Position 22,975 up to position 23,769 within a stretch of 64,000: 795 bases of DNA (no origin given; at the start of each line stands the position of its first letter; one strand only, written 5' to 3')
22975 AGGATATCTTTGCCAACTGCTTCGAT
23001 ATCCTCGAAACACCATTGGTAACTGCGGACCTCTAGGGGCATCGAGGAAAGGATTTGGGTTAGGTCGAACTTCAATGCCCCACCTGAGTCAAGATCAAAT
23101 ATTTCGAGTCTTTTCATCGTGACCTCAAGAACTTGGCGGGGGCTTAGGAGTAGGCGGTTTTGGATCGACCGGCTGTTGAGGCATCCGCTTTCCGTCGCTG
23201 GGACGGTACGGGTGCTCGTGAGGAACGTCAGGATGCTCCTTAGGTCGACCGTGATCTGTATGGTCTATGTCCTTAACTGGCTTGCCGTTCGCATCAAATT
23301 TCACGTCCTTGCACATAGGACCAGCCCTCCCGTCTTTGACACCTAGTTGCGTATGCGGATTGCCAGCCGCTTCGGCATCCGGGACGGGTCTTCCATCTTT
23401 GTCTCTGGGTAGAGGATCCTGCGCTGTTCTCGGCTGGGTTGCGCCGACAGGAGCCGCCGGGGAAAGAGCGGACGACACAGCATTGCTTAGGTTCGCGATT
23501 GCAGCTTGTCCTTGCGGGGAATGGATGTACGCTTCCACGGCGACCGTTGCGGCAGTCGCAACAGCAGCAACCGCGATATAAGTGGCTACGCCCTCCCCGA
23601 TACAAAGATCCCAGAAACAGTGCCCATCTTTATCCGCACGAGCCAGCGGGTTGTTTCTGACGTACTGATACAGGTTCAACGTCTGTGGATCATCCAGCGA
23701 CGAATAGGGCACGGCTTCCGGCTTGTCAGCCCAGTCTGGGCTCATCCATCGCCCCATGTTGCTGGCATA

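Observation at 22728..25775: Array of two orphan RHS toxin-tip/immunity cassettes abutting tRNA-Val, with no full-length rhs gene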

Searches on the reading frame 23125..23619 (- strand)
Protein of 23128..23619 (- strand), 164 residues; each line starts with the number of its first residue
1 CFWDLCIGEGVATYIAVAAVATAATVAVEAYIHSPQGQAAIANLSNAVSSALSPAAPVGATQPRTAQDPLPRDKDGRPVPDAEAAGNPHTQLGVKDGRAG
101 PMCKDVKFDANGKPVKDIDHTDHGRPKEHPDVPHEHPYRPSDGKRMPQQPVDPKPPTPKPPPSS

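Call 11: search_solved_structures(query=window:23128-23619:-, max_evalue=10, show_alignments=2)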
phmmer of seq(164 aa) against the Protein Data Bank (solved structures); distinct sequences matched with E-value up to 10: 2.
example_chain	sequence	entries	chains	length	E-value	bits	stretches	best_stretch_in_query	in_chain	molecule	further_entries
3hn4_A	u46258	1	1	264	3.4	11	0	87-147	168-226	Hepatocyte growth factor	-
4iua_A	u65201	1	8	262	4.7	10.6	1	87-150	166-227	Hepatocyte growth factor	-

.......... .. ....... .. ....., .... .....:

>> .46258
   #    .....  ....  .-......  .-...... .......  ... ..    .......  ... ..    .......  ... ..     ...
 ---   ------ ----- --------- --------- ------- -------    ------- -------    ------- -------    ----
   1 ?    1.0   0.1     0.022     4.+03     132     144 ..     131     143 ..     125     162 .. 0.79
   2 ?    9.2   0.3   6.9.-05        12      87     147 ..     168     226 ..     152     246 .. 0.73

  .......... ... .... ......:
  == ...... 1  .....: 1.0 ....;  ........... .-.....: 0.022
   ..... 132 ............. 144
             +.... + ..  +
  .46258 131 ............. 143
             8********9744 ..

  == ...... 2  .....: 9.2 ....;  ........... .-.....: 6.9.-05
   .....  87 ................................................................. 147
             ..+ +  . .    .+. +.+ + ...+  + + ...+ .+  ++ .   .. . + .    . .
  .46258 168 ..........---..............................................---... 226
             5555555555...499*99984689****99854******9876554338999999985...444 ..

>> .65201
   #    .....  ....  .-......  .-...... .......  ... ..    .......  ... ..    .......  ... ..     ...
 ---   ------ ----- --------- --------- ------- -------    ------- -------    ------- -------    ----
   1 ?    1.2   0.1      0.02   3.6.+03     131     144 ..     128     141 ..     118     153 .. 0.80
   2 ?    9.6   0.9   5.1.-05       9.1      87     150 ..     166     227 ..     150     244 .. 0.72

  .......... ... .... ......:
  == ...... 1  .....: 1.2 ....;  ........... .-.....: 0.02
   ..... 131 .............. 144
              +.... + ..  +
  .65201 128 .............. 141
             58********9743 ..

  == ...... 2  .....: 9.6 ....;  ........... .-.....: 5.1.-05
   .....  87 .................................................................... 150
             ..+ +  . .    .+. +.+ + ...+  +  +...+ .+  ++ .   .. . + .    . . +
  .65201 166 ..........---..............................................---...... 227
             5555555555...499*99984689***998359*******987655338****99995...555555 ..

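Call 28: find_homologous_proteins(query=window:23125-23613:-, max_evalue=0.001)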
Query window:23125-23613:- (162 aa): 13 proteins with E <= 0.001 among 269 candidates.
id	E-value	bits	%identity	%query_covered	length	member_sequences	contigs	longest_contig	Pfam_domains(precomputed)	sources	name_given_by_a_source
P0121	2.3e-101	355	100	100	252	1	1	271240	-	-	-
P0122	1.1e-41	161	74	61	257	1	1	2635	-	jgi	jgi:RHS repeat-associated protein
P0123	1.0e-33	135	51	95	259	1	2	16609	-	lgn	-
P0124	2.2e-31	127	47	90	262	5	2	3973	-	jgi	jgi:RHS repeat-associated protein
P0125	1.3e-19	89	46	72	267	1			PF25023.2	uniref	uniref:RHS repeat-associated core domain-containing protein n=1 Tax=Chitinivorax sp. B TaxID=2502235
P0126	2.1e-19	88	58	52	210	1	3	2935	-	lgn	-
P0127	2.8e-18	85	45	74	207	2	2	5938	-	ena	-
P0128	3.6e-17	81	56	51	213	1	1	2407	-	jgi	jgi:hypothetical protein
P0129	4.8e-16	77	63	44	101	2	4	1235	-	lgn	-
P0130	1.4e-15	76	48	69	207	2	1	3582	-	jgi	jgi:hypothetical protein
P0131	8.1e-14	70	61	44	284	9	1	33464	PF25023.2,PF03527.21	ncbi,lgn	ncbi:TPA: RHS repeat-associated core domain-containing protein [Stenotrophomonas maltophilia]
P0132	1.3e-13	69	52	51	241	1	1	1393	-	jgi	jgi:hypothetical protein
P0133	1.3e-10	60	57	44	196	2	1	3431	-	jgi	-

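Call 30: find_encoding_contigs(protein=P0121, flank=10000, max_places=4)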
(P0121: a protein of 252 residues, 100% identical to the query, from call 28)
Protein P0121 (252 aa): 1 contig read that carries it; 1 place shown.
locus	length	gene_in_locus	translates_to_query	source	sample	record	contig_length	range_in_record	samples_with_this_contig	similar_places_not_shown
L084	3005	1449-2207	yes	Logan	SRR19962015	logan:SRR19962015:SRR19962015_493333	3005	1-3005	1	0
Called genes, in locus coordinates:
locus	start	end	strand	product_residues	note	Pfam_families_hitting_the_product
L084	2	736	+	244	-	?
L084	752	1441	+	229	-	-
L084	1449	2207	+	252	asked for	-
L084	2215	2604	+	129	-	-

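Call 31: search_protein_families(library=pfam, proteins=[P0122, P0123, P0124, P0125, P0127, P0128, P0131, P0132, P0133, P0126], max_evalue=0.01)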
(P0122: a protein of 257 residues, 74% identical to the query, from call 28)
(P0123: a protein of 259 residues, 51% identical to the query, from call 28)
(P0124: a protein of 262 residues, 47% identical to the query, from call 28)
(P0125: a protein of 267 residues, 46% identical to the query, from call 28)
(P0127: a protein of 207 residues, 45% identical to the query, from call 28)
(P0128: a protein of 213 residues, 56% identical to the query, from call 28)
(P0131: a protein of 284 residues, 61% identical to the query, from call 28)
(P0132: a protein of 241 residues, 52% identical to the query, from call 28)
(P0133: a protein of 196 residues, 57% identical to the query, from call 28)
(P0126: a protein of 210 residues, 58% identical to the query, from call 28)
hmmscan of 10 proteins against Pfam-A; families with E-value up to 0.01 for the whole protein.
P0122 (257 aa): 0 families

P0123 (259 aa): 0 families

P0124 (262 aa): 0 families

P0125 (267 aa): 1 family
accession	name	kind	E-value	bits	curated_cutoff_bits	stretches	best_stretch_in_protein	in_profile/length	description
PF15529.11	Ntox24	-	0.0018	19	24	1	193-259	14-79/91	Bacterial toxin 24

P0127 (207 aa): 0 families

P0128 (213 aa): 1 family
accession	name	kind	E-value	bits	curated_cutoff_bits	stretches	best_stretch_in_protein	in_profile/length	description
PF15529.11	Ntox24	-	0.00023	21.9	24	1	133-203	10-80/91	Bacterial toxin 24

P0131 (284 aa): 2 families
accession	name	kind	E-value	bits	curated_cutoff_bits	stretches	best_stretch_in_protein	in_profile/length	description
PF15529.11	Ntox24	-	1.6e-05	25.6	24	1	207-273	13-78/91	Bacterial toxin 24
PF03527.20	RHS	-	4.5e-05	23.6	27.9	1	33-66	3-36/38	RHS protein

P0132 (241 aa): 0 families

P0133 (196 aa): 0 families

P0126 (210 aa): 0 families

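Call 33: find_encoding_contigs(protein=P0123, flank=10000, max_places=3)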
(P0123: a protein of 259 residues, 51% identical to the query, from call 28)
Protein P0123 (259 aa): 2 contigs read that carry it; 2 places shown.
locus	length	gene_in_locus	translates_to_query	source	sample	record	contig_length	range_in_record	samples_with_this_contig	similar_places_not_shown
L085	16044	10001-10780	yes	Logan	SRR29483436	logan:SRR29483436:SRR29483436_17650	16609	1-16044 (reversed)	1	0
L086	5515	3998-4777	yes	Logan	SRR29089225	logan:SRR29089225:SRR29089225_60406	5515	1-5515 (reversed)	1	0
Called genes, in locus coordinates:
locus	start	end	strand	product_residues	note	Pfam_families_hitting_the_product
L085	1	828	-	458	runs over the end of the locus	PF07690:MFS_1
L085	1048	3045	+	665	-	PF16177:ACAS_N, PF00501:AMP-binding, PF13193:AMP-binding_C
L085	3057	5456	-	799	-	PF00989:PAS (weak), PF08448:PAS_4, PF13426:PAS_9 (weak), PF08447:PAS_3, PF00989:PAS, PF13426:PAS_9, PF00512:HisKA, PF02518:HATPase_c, +4 more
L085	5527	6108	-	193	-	PF14534:DUF4440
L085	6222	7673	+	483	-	PF00375:SDF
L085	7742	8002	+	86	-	PF04014:MazE_antitoxin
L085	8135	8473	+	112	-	-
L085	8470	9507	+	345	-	-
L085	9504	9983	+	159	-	-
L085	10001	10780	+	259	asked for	-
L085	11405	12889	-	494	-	-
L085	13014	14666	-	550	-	PF01425:Amidase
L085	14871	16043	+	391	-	?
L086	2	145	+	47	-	?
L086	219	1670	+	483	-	PF00375:SDF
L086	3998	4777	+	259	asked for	-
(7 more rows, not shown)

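Call 77: search_protein_families(library=pfam, proteins=[L085:8470-9507:+, L085:9504-9983:+, L085:8135-8473:+], max_evalue=0.001)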
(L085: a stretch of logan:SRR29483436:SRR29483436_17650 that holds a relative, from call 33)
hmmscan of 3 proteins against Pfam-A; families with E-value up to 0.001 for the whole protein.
L085:8470-9507:+ (345 aa): 0 families

L085:9504-9983:+ (159 aa): 0 families

L085:8135-8473:+ (112 aa): 1 family
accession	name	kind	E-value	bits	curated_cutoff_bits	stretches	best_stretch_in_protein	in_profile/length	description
PF05593.20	RHS_repeat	-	2.8e-05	24.8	22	0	34-62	1-30/38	RHS Repeat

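Call 83: find_encoding_contigs(protein=P0122, flank=10000, max_places=3)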
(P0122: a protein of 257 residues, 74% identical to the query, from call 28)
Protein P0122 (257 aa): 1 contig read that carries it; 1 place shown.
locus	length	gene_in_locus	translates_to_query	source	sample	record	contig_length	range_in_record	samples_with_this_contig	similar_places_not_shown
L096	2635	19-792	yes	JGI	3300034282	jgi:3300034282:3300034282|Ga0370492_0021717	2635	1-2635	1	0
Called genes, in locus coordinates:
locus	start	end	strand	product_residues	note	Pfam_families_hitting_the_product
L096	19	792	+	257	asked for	-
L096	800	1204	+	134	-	-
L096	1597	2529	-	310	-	PF01548:DEDD_Tnp_IS110 (weak), PF02371:Transposase_20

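Call 96: predict_structure(alignment_id=A6)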
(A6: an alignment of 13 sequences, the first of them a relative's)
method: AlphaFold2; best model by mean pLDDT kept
length: 257 residues; sequences in the alignment: 13
mean_pLDDT: 54.9   pTM: 0.34
mean pLDDT of the five models: 54.9, 52.1, 51.3, 46.0, 45.8
residues with pLDDT >= 90: 0; 70-90: 77; 50-70: 45; < 50: 135
segments of 3 or more residues with pLDDT < 50: 1-23, 30-34, 47-63, 65-95, 107-150, 245-248
pLDDT, mean of each block of 10 residues (from residue 1): 28 42 47 49 47 38 44 39 36 47 48 39 39 35 35 67 79 78 80 84 85 65 83 84 52 55
secondary structure, 60 per line:
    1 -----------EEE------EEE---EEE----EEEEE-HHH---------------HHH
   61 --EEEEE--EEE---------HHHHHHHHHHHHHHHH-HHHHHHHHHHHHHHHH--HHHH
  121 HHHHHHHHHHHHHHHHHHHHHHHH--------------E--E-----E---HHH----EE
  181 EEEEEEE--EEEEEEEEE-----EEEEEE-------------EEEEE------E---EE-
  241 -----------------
elements in order: E12-14 E21-23 E27-29 E34-38 E63-67 E70-72 H82-97 H99-114 H117-144 E179-187 E190-198 E204-209 E223-227
